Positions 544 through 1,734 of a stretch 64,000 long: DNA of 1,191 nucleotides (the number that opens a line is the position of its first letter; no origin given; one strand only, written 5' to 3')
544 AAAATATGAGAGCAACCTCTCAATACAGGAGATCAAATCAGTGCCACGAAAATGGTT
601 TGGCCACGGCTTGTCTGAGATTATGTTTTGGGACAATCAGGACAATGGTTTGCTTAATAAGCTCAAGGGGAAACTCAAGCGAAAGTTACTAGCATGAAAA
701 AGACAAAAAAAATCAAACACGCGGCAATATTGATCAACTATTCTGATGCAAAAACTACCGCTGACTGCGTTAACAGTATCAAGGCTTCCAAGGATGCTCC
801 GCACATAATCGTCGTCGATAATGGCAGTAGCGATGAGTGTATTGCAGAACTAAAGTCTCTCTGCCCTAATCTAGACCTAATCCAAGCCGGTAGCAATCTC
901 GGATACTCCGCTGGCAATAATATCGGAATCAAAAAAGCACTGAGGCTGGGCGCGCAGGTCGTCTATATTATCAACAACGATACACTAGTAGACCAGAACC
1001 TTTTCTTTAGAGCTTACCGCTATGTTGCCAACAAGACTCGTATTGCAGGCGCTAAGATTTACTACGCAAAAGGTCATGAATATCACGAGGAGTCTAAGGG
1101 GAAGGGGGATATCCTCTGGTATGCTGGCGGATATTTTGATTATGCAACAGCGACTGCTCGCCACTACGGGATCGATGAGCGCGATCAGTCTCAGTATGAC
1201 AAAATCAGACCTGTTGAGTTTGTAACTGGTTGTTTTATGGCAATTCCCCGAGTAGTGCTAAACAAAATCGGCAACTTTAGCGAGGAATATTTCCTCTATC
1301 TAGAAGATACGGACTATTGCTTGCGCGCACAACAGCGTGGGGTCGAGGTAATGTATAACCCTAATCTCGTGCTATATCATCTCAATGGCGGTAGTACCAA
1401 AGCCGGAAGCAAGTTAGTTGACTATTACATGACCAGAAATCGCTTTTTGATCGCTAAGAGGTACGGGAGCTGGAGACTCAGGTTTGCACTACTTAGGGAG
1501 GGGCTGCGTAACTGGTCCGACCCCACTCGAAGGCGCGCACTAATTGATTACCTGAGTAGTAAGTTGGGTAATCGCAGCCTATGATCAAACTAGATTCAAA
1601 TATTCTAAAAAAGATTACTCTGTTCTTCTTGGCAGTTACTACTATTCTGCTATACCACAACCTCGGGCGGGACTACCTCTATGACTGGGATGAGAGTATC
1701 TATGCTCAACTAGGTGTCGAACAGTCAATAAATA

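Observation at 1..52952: About 53 kb single-strand array of roughly 48 translationally coupled glycan-assembly genes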

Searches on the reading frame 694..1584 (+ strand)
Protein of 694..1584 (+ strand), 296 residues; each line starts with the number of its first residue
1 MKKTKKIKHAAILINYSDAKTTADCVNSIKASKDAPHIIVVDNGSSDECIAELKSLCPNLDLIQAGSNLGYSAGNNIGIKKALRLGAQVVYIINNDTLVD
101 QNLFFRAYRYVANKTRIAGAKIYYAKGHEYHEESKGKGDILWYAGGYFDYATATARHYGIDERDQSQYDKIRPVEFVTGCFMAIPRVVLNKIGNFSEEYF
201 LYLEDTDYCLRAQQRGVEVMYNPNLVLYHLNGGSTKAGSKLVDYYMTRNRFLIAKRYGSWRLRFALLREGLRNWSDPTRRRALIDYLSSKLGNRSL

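Call 4: search_protein_families(library=pfam, proteins=[window:694-1584:+])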
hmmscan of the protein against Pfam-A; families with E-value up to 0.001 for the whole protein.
window:694-1584:+ (296 aa): 3 families
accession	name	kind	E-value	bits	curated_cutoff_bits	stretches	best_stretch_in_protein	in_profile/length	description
PF00535.33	Glycos_transf_2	-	8.8e-13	49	23.3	1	12-157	3-132/168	Glycosyl transferase family 2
PF13641.12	Glyco_tranf_2_3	-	7.2e-12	46.3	27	1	14-234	8-216/230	Glycosyltransferase like family 2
PF13632.12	Glyco_trans_2_3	-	5.9e-06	26.7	27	1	90-225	2-119/198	Glycosyl transferase family group 2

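Call 96: search_protein_families(library=ncbifam, max_evalue=1e-8, proteins=[window:694-1584:+])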
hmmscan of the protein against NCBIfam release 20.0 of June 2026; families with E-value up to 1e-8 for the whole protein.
window:694-1584:+ (296 aa): 2 families
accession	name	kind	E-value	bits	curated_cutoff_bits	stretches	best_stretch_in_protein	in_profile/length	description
TIGR01556.1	rhamnosyltran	subfamily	2.8e-21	75.9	200.55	1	33-261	19-244/281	rhamnosyltransferase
TIGR03965.1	mycofact_glyco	equivalog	4.8e-11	42.2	280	0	172-229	224-280/467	mycofactocin biosynthesis glycosyltransferase MftF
